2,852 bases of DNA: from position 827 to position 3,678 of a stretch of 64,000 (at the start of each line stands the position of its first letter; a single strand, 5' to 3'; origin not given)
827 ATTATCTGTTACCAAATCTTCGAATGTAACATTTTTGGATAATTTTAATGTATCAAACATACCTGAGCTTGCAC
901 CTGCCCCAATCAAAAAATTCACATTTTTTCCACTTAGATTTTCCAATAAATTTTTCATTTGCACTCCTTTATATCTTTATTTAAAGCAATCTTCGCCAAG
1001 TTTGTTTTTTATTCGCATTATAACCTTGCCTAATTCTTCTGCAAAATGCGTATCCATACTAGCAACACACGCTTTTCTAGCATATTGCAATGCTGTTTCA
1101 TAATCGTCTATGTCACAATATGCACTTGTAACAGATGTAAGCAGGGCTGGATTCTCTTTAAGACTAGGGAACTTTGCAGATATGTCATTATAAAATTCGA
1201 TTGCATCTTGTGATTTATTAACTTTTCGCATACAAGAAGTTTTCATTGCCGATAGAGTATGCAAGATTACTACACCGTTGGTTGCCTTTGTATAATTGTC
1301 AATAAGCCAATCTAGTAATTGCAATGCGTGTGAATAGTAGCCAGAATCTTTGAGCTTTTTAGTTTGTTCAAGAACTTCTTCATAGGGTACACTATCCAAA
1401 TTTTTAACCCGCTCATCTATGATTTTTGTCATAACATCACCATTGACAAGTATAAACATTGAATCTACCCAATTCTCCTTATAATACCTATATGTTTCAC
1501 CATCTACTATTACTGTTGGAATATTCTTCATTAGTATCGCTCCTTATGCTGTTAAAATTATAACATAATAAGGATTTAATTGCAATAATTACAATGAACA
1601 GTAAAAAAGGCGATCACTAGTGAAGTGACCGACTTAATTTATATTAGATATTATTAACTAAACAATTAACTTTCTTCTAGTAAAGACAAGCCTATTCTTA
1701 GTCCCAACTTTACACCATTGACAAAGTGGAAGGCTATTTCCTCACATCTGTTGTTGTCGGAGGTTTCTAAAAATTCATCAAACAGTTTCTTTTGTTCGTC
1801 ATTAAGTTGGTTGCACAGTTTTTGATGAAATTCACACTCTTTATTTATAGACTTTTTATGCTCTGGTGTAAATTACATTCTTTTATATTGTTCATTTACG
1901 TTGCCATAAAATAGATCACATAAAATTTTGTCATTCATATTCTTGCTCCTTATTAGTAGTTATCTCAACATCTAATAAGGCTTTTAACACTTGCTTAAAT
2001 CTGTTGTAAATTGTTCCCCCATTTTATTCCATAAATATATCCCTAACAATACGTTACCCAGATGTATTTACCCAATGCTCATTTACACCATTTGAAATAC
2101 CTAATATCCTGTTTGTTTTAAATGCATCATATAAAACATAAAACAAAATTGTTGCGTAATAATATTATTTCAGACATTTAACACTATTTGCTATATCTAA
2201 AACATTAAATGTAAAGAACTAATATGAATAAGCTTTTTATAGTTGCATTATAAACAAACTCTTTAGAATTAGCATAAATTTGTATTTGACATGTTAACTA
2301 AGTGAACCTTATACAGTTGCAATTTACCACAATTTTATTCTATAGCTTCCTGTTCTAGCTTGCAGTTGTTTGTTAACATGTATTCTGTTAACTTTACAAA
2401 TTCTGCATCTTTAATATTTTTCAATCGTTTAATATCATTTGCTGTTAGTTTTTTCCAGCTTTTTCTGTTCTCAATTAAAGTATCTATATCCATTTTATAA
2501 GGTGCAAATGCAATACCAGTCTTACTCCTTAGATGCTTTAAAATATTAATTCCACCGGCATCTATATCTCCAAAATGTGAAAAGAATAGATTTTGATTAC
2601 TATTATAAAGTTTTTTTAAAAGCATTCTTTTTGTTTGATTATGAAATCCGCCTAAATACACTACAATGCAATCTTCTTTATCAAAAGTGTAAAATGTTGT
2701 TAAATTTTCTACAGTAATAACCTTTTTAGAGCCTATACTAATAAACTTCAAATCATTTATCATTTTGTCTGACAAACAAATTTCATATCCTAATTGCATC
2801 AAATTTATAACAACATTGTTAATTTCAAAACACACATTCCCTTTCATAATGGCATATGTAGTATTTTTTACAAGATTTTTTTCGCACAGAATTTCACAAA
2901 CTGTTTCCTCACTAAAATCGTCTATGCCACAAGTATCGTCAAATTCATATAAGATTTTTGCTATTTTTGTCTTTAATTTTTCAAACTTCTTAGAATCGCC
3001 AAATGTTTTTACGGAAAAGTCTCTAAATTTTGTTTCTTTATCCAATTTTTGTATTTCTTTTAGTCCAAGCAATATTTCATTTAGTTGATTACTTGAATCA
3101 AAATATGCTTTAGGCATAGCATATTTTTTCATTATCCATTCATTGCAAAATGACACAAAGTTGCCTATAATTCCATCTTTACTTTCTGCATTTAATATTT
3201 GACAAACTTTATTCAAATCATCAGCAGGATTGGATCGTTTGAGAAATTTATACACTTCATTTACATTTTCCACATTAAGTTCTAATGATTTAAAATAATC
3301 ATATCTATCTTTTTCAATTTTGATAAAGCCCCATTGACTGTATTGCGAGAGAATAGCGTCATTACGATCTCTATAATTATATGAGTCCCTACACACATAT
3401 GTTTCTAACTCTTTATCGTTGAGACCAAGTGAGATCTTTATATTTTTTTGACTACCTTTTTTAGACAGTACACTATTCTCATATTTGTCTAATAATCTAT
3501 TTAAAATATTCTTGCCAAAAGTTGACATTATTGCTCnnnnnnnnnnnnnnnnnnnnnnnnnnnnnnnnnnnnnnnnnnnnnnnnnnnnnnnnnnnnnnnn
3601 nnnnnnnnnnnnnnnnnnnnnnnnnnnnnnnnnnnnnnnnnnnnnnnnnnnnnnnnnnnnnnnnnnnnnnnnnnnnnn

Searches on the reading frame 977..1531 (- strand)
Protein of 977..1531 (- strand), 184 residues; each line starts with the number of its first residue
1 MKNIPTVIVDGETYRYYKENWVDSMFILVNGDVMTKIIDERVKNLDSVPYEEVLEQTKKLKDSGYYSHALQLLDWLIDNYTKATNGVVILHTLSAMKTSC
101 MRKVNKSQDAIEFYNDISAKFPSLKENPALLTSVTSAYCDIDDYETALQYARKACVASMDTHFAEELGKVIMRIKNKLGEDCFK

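Call 47: search_protein_families(library=pfam, proteins=[window:977-1531:-], max_evalue=0.001)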
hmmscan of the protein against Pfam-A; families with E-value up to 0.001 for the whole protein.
window:977-1531:- (184 aa): 1 family
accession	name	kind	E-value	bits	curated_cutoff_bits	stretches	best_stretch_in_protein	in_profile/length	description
PF17835.6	NOG1_N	-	0.00018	22.1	22.9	1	71-155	12-98/160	NOG1 N-terminal helical domain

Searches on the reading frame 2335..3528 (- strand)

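Call 5: search_protein_families(library=pfam, proteins=[window:2335-3528:-], max_evalue=0.01)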
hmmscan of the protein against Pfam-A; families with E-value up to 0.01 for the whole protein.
window:2335-3528:- (397 aa): 4 families
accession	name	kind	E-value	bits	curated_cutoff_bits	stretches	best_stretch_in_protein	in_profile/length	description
PF09983.15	JetD_C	-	4.9e-22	78.6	22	1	255-396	28-170/179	Wadjet protein JetD, C-terminal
PF09664.16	DUF2399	-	1e-07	32.3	23.4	1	270-396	22-144/152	Protein of unknown function C-terminus (DUF2399)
PF21180.3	TOP6A-Spo11_Toprim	-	7.2e-05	23.3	24.1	1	275-370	13-104/170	Topoisomerase 6 subunit A/Spo11, Toprim domain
PF23947.1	DUF7281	-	7.5e-05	22.8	27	1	259-396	34-174/183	Domain of unknown function (DUF7281)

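Call 6: search_protein_families(library=ncbifam, proteins=[window:2335-3528:-], max_evalue=0.01)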
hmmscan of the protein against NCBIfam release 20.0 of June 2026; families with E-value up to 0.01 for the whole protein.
window:2335-3528:- (397 aa): 2 families
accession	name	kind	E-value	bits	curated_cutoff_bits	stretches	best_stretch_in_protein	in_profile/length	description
NF003335.0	PRK04342.1-4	equivalog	0.002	17.1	424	1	257-336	185-269/373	DNA topoisomerase VI subunit A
NF006291.0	PRK08474.1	equivalog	0.0033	17.1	95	0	129-171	2-44/176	F0F1 ATP synthase subunit delta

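Call 7: search_protein_families(library=padloc, proteins=[window:2335-3528:-], max_evalue=0.01)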
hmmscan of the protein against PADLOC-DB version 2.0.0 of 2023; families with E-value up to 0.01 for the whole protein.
window:2335-3528:- (397 aa): 17 families
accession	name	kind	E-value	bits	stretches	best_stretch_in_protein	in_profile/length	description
PDLC00533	JetD1|JetD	-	1.2e-94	315.7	1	2-396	2-405/409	DUF2220; DUF3322; DUF2399 domain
PDLC00526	JetD1|JetD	-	9.9e-82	273.3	1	2-396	3-398/407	DUF2220; DUF3322; DUF2399 domain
PDLC00524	JetD1|JetD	-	7.1e-32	108.9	1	64-395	52-384/387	DUF2220; DUF3322; DUF2399 domain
PDLC00529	JetD1|JetD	-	1.2e-27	95.1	1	5-396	5-388/394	DUF2220; DUF3322; DUF2399 domain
PDLC00521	JetD1|JetD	-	3.9e-27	93.4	1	7-396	10-383/395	DUF2220; DUF3322; DUF2399 domain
PDLC00528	JetD1|JetD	-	3.1e-24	83.9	1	75-393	72-397/418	DUF2220; DUF3322; DUF2399 domain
PDLC00525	JetD1|JetD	-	1.8e-20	71.3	1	7-376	6-386/412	DUF2220; DUF3322; DUF2399 domain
PDLC00556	JetD2|JetD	-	4.4e-14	50.4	1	237-396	257-416/430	DUF2220; DUF3322; DUF2399 domain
PDLC00522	JetD1|JetD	-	2.3e-12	44.7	1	258-396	235-367/382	DUF2220; DUF3322; DUF2399 domain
PDLC00530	JetD1|JetD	-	1e-11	42.8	1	259-397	239-375/391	DUF2220; DUF3322; DUF2399 domain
PDLC00520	JetD1|JetD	-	1.6e-06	25.4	1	268-356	237-323/398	DUF2220; DUF3322; DUF2399 domain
PDLC00523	JetD1|JetD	-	6.4e-06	23.4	1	260-396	249-381/398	DUF2220; DUF3322; DUF2399 domain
PDLC00555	JetD2|JetD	-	2.5e-05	21.2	1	299-395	359-452/472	DUF2220; DUF3322; DUF2399 domain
PDLC00592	JetD3|JetD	-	3.8e-05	21.1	1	269-378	184-307/346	DUF2239; DUF2220 domain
PDLC00527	JetD1|JetD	-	0.00013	19.1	0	284-335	265-315/387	DUF2220; DUF3322; DUF2399 domain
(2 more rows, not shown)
